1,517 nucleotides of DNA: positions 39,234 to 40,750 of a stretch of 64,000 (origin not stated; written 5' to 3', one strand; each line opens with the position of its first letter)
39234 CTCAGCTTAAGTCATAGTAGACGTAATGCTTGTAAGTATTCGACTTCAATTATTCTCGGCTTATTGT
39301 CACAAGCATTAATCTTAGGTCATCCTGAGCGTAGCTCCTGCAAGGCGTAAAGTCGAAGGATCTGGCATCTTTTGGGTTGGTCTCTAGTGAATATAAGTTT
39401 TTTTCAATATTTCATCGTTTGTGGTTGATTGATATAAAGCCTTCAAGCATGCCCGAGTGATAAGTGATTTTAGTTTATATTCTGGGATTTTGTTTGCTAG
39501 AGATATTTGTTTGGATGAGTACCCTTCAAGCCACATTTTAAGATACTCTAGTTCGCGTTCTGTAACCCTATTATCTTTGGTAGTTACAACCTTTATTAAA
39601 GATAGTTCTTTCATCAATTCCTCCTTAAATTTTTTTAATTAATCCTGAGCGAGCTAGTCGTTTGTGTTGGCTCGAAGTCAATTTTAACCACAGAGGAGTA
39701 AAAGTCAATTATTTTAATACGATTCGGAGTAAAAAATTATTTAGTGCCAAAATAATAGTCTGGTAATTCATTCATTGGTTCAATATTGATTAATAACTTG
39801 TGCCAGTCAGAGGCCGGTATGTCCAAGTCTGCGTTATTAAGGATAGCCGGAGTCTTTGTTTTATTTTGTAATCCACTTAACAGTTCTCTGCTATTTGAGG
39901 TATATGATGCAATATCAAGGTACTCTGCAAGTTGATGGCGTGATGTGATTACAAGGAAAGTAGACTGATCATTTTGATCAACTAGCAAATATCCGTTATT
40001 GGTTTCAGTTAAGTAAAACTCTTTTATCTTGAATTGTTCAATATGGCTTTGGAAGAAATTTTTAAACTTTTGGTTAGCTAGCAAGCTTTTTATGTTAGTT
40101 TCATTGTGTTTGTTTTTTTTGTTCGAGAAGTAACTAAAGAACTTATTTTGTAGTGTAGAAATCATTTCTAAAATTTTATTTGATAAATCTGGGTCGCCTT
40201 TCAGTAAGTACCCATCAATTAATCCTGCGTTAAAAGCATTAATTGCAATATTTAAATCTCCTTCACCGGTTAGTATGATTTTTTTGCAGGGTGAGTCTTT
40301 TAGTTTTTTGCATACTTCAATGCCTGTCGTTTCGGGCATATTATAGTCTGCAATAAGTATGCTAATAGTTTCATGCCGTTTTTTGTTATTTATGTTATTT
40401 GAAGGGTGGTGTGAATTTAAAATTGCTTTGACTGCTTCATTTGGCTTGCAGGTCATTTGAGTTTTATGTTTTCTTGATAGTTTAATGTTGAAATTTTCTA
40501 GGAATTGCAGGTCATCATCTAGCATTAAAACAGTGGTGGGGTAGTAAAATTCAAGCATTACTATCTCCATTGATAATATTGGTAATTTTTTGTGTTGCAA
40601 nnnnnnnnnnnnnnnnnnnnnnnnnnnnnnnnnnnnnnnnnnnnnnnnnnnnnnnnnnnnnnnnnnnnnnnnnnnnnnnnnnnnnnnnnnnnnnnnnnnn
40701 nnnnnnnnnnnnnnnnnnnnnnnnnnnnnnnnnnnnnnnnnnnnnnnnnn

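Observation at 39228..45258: AT-rich regulatory island at the tRNA-Pro 3' flank: unusual two-component parts plus a methyltransferase-SBP-hybrid kinase operon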

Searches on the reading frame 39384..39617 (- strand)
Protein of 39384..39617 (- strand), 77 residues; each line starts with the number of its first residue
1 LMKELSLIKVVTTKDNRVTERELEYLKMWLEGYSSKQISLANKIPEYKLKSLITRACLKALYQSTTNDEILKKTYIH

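Call 4: search_protein_families(library=pfam, proteins=[window:39384-39617:-], max_evalue=0.1)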
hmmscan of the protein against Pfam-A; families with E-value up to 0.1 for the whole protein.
window:39384-39617:- (77 aa): 1 family
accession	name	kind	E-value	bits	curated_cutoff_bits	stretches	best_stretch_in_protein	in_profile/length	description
PF00196.25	GerE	-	7.5e-05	22.7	23.5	1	19-40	4-25/57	Bacterial regulatory proteins, luxR family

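Call 5: search_protein_families(library=ncbifam, proteins=[window:39384-39617:-], max_evalue=0.1)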
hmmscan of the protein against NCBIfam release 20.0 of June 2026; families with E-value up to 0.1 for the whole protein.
window:39384-39617:- (77 aa): 3 families
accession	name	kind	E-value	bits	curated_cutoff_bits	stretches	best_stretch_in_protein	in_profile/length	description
NF007708.0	PRK10403.1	equivalog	0.022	14.2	343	1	18-59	154-194/215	nitrate/nitrite response regulator protein NarP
NF011940.0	PRK15411.1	equivalog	0.047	13.5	162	1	4-45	124-165/207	transcriptional regulator RcsA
NF047785.1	respo_reg_MadR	equivalog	0.066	12.5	300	1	8-52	139-183/209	MadR family response regulator transcription factor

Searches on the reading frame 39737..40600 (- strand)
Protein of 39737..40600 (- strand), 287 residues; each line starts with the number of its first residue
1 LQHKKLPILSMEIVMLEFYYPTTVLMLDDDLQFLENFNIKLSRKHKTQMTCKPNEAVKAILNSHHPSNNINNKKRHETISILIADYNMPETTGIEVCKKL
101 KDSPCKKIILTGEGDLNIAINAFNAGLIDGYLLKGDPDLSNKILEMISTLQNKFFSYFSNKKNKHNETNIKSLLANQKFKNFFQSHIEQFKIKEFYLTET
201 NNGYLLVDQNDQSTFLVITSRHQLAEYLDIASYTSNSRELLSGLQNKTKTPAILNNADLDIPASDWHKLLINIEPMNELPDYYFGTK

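Call 4: search_protein_families(library=pfam, proteins=[window:39737-40600:-], max_evalue=0.1)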
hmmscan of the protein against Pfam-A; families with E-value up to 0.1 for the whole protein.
window:39737-40600:- (287 aa): 2 families
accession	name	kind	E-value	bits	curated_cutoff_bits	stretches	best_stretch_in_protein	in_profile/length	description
PF00072.30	Response_reg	-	6e-09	36.5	30.2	1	73-134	37-99/111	Response regulator receiver domain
PF02169.21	LPP20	-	0.089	13.7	25.9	0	143-207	32-94/97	LPP20 lipoprotein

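Call 5: search_protein_families(library=ncbifam, proteins=[window:39737-40600:-], max_evalue=0.1)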
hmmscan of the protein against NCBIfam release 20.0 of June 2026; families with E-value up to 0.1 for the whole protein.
window:39737-40600:- (287 aa): 34 families (the best 25 are shown)
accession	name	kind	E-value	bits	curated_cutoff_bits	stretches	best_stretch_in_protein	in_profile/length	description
NF006900.1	PRK09390.1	equivalog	6e-09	35.7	255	1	68-153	38-122/203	response regulator FixJ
NF053512.1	nitric_RR_NosR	exception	4.7e-08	32.5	400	1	76-134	40-100/422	response regulator c-di-GMP phosphodiesterase, NosR family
NF049963.1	RespRegFlgRCampy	domain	7.7e-08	31.6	750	1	71-168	37-133/429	fla regulon two-component system response regulator FlgR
NF047793.1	ResRegPgtA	equivalog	1.3e-06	27.5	650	1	23-180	7-149/414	two-component system response regulator PgtA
NF041734.1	resp_reg_RppA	equivalog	6.3e-06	25.7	250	1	67-154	37-121/229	two-component system response regulator RppA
NF033791.1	ActR_PrrA_rreg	equivalog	6.7e-06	26.2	250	1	23-134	3-102/173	ActR/PrrA/RegA family redox response regulator transcription factor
NF008677.0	PRK11697.1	equivalog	2.7e-05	23.6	246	1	23-152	3-117/238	two-component system response regulator BtsR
NF008176.1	PRK10923.1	equivalog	5.9e-05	21.8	620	1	67-135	36-105/469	nitrogen regulation protein NR(I)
NF001965.0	PRK00742.1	subfamily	6.7e-05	22.2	293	1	55-169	27-142/357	chemotaxis-specific protein-glutamate methyltransferase CheB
NF007935.0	PRK10651.1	equivalog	0.00017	20.9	250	1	59-135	34-110/216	two-component system response regulator NarL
NF045944.1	ResRegRpaBCyano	equivalog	0.00028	20.3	330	1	76-162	39-122/229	response regulator transcription factor RpaB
NF040749.1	tetrathio_RR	equivalog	0.00035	20.4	290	1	75-129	40-96/191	tetrathionate respiration response regulator TtrR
TIGR02154.1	PhoB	equivalog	0.00065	19.1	296.2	1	72-134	40-105/226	phosphate regulon transcriptional regulator PhoB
NF040689.1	MtrAB_MtrA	equivalog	0.00085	18.7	300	1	25-134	2-98/219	MtrAB system response regulator MtrA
NF045505.1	RR_RssB_Pseudo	equivalog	0.0013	17.9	700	1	76-171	47-143/394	two-component system response regulator RssB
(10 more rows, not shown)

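Call 16: find_homologous_proteins(query=window:39737-40600:-, max_evalue=0.001)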
Query window:39737-40600:- (287 aa): 1 proteins with E <= 0.001 among 1047 candidates.
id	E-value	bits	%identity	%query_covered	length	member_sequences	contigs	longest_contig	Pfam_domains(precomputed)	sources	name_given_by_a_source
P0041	2.5e-177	606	100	95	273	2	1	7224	PF00072.31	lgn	-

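Call 25: search_solved_structures(query=A3, max_evalue=1, show_alignments=2)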
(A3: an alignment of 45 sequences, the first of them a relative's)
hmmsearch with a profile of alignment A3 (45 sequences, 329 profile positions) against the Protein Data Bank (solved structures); distinct sequences matched with E-value up to 1: 230 (the best 60 are shown).
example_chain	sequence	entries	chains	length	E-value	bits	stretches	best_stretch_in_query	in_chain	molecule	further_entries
6sy9_A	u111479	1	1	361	7e-109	367.1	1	3-328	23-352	Response regulator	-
3kcn_A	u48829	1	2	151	2.8e-17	66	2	92-173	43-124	Adenylate cyclase homolog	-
2rjn_A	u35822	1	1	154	1.2e-14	57.4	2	97-162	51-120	Response regulator receiver:Metal-dependent phosphohydrolase, HD subdomain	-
2jk1_A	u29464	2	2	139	9e-13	51.2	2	98-154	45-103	HYDROGENASE TRANSCRIPTIONAL REGULATORY PROTEIN HUPR1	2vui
2vuh_B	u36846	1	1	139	2.4e-11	46.5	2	98-154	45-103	HYDROGENASE TRANSCRIPTIONAL REGULATORY PROTEIN HUPR1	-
1d5w_A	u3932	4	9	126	1.1e-09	41.1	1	99-158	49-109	TRANSCRIPTIONAL REGULATORY PROTEIN FIXJ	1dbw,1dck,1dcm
3jte_A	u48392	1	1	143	1.5e-09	40.6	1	95-168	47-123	Response regulator receiver protein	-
5xso_A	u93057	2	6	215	1e-08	37.8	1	98-169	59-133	Response regulator FixJ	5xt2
1l5y_A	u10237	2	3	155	1.4e-08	37.4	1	99-153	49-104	C4-DICARBOXYLATE TRANSPORT TRANSCRIPTIONAL REGULATORY PROTEIN DCTD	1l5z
1qkk_A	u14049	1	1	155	1.4e-08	37.4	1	98-153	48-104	C4-DICARBOXYLATE TRANSPORT TRANSCRIPTIONAL REGULATORY PROTEIN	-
1dc7_A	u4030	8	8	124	2.1e-08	36.8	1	98-150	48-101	NITROGEN REGULATION PROTEIN | NITROGEN REGULATION PROTEIN NR(I) | NTRC RECEIVER DOMAIN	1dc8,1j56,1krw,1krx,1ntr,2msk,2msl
3crn_A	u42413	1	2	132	2.5e-08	36.6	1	100-171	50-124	Response regulator receiver domain protein, CheY-like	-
9xzo_A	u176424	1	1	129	3.2e-08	36.2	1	93-171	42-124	De novo protein M1X0B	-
3hv2_A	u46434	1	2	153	1.6e-07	34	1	97-170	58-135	Response regulator/HD domain protein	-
9qih_A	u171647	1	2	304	2.6e-07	33.3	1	97-168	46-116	SenB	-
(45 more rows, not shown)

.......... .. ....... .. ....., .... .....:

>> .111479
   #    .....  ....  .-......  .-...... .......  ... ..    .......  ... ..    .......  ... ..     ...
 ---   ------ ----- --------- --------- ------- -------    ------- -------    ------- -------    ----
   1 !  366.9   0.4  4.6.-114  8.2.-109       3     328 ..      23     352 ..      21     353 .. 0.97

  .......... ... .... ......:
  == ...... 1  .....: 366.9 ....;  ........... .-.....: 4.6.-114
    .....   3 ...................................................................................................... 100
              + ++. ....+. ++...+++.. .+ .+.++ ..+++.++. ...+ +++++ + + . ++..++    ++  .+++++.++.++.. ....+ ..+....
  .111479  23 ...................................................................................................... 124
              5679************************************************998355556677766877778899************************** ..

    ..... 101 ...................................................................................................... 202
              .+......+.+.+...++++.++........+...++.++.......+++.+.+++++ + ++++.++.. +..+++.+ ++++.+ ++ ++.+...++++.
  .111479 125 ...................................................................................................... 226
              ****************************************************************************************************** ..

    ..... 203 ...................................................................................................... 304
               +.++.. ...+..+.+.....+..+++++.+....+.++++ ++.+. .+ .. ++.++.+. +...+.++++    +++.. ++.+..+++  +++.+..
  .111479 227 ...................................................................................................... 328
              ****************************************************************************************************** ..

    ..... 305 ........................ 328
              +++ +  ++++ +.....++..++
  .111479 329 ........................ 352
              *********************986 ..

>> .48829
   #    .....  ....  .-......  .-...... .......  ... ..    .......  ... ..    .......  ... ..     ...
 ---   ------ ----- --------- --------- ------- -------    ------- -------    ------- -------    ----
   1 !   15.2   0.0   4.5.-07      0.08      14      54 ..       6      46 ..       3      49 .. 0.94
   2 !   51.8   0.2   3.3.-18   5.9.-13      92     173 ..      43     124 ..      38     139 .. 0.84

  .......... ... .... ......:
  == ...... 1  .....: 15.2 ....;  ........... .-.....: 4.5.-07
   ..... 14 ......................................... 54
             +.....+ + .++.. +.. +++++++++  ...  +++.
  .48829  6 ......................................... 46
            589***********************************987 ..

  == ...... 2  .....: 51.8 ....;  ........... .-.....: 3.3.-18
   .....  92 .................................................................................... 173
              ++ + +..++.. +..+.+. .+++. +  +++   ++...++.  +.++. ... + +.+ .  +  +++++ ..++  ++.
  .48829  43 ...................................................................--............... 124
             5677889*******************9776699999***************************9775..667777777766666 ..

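Call 26: search_protein_families(library=pfam, alignment_id=A3, max_evalue=0.1)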
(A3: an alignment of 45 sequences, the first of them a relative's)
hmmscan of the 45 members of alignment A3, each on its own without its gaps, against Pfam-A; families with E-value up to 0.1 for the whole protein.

A. member 1, P0041 (273 aa): 2 families
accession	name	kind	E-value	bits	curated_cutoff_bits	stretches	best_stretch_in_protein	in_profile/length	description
PF00072.30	Response_reg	-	5.2e-09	36.7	30.2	1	59-120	37-99/111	Response regulator receiver domain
PF02169.21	LPP20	-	0.08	13.8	25.9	0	129-193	32-94/97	LPP20 lipoprotein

B. families by the number of members that match (of 45 scanned): 24 families
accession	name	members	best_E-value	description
PF00072.30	Response_reg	45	2.7e-13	Response regulator receiver domain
PF17127.10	DUF5106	2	0.044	Domain of unknown function (DUF5106)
PF24966.2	Ig_TR130_2nd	1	0.00057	TR130 second Ig-like domain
PF16253.10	DUF4909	1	0.0044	Domain of unknown function (DUF4909)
PF17958.7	EF-hand_13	1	0.01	EF-hand domain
PF00827.22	Ribosomal_L15e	1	0.015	Ribosomal L15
PF25356.1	PH_trem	1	0.018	Trematode PH-like domain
PF23578.1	DGKI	1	0.035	Diacylglycerol kinase iota-like domain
PF20779.2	MACPF_D2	1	0.043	MACPF protein, D2 domain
PF20983.2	ExoU_C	1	0.046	ExoU toxin, C-terminal domain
PF07027.17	DUF1318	1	0.048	Protein of unknown function (DUF1318)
PF16725.10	Nucleolin_bd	1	0.048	Nucleolin binding domain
PF25693.1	Phage_Y01A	1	0.049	Bacteriophage T4-like Y01A protein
PF06268.19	Fascin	1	0.057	Fascin domain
PF02743.24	dCache_1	1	0.061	Cache domain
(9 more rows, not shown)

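Call 28: search_solved_structures(query=window:39737-40600:-, max_evalue=0.01, show_alignments=1)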
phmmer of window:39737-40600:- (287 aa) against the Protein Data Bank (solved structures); distinct sequences matched with E-value up to 0.01: 22.
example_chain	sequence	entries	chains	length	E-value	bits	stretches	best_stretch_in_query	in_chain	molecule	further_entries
6sy9_A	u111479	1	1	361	3.5e-32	115.1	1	69-271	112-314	Response regulator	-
4le0_A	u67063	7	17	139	2.2e-06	30.5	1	74-144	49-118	Transcriptional regulatory protein DesR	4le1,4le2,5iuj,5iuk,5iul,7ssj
7ssi_C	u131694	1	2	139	2.2e-06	30.5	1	74-144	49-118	Transcriptional regulatory protein DesR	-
4ldz_A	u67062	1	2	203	3.8e-06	29.7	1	74-144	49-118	Transcriptional regulatory protein DesR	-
9xzo_A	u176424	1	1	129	4.7e-06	29.4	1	72-146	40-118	De novo protein M1X0B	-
1d5w_A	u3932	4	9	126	6.4e-05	25.7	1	80-130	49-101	TRANSCRIPTIONAL REGULATORY PROTEIN FIXJ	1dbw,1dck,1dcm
3h1g_A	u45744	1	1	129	0.0001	25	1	76-146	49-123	Chemotaxis protein cheY homolog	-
3jte_A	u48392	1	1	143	0.00014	24.6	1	76-134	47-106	Response regulator receiver protein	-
3gwg_A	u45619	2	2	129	0.00019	24.1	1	76-146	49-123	Chemotaxis protein cheY homolog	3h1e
5xso_A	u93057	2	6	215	0.0002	24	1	81-134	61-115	Response regulator FixJ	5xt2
6swl_A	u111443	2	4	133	0.00057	22.5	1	74-135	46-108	Two-component response regulator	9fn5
9qih_A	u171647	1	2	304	0.0011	21.6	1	77-144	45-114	SenB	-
3h1f_A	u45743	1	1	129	0.0024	20.5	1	76-146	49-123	Chemotaxis protein cheY homolog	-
7od9_B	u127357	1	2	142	0.0026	20.4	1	81-150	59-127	Response regulator receiver protein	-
1dc7_A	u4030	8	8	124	0.0029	20.2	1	75-134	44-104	NITROGEN REGULATION PROTEIN | NITROGEN REGULATION PROTEIN NR(I) | NTRC RECEIVER DOMAIN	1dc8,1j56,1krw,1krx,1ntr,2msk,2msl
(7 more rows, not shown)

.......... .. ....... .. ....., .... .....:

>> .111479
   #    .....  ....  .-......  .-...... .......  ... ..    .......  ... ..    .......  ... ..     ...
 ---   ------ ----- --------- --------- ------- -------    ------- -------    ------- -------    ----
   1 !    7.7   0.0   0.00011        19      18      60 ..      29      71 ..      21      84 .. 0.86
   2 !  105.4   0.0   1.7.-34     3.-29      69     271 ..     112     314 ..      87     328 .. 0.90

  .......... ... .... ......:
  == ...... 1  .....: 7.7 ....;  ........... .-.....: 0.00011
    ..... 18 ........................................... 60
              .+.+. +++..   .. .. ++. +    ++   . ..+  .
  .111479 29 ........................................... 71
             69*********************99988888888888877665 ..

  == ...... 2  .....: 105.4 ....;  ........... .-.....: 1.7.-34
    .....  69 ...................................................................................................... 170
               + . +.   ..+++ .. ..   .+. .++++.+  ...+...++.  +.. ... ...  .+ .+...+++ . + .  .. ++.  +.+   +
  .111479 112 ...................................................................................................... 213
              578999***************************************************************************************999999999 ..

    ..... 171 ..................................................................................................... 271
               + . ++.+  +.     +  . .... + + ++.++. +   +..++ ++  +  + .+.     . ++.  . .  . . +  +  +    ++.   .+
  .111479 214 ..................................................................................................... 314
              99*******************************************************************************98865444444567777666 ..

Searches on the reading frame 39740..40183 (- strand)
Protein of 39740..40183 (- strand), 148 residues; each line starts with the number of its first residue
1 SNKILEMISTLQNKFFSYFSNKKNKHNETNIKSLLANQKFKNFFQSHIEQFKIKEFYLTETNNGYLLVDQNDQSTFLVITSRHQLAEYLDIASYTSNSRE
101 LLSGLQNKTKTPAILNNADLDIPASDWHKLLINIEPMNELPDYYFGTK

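Call 23: search_protein_representatives(protein=window:39740-40183:-)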
Query: 148 residues. Proteins with E-value up to 0.001 (for the whole library): 188; up to 1e-10: 5; up to 1e-30: 1. The best 150 are listed.
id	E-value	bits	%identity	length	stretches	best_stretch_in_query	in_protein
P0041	9.2e-90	314.2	100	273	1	1-148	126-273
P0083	3.1e-12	63.2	30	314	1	5-145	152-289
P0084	6.6e-12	62.1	26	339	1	3-146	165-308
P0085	1.7e-11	60.8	31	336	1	1-145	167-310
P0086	2.3e-11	60.4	29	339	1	11-146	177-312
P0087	1.3e-10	58.0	28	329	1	3-146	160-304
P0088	2.2e-10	57.2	24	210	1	5-145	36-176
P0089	2.5e-10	57.1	27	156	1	33-145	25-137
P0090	3.1e-10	56.8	32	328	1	36-146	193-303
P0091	4.0e-10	56.4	25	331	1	2-146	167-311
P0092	4.5e-10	56.2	32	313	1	4-113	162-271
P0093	6.1e-10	55.8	29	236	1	32-146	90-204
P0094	8.0e-10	55.4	27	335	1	6-144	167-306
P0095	1.3e-09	54.8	32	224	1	7-131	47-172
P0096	2.2e-09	54.0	32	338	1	5-135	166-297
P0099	5.0e-09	52.8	30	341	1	3-144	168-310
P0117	1.4e-07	48.1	27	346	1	6-145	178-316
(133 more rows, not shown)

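Call 55: find_encoding_contigs(protein=P0084, flank=6000, max_places=2)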
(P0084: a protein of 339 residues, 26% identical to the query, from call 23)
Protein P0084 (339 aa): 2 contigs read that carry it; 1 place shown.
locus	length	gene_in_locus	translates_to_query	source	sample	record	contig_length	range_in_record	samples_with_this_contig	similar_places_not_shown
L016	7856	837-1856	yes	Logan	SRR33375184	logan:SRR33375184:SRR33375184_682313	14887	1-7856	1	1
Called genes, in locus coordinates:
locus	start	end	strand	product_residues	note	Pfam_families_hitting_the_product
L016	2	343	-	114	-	?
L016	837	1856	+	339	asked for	PF00072:Response_reg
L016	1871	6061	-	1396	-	-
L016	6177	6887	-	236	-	PF01259:SAICAR_synt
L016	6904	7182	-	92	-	-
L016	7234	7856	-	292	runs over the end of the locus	PF00701:DHDPS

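Call 100: find_encoding_contigs(protein=P0099, flank=5000, max_places=2)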
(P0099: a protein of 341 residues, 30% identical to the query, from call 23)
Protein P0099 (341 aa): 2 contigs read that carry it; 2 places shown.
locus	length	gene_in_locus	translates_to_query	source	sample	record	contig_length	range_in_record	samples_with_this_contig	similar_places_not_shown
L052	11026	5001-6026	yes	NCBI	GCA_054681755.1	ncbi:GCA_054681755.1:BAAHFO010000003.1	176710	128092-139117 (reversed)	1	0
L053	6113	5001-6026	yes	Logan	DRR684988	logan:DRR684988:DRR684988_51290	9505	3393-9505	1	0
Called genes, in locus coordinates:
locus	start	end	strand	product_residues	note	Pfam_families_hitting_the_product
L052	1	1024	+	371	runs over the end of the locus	PF02481:DNA_processg_A, PF17782:WHD_DprA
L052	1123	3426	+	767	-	PF01751:Toprim, PF01131:Topoisom_bac, PF01396:Zn_ribbon_Top1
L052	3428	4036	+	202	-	PF01300:Sua5_yciO_yrdC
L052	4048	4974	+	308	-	PF01218:Coprogen_oxidas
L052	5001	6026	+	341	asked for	PF00072:Response_reg (faint)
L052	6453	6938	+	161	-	PF00034:Cytochrom_C (faint), PF13442:Cytochrome_CBB3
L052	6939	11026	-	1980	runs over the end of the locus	-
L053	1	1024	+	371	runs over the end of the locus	PF02481:DNA_processg_A, PF17782:WHD_DprA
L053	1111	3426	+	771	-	PF01751:Toprim, PF01131:Topoisom_bac, PF01396:Zn_ribbon_Top1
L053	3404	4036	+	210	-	PF01300:Sua5_yciO_yrdC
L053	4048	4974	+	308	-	PF01218:Coprogen_oxidas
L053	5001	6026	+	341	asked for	PF00072:Response_reg (faint)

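Call 101: find_encoding_contigs(protein=P0117, flank=5000, max_places=2)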
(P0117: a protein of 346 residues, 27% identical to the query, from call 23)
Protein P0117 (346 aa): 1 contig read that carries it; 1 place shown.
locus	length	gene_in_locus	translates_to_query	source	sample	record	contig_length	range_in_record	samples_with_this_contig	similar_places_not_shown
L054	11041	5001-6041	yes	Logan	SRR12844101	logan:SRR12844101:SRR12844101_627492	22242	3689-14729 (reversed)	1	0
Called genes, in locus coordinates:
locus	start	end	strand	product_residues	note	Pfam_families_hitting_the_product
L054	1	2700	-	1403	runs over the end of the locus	PF08238:Sel1 (faint), PF00023:Ank (faint), PF13606:Ank_3 (faint), PF12796:Ank_2, PF13637:Ank_4, PF12796:Ank_2, PF13637:Ank_4, PF13857:Ank_5 (weak)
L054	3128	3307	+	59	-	-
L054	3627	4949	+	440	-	PF02518:HATPase_c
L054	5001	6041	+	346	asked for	PF00072:Response_reg (weak)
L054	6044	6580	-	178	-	PF02627:CMD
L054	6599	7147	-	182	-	PF00578:AhpC-TSA, PF08534:Redoxin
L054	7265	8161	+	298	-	PF00126:HTH_1, PF03466:LysR_substrate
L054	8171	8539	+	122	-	-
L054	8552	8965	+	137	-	-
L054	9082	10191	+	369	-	PF01637:ATPase_2 (weak)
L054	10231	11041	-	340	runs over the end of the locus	PF01075:Glyco_transf_9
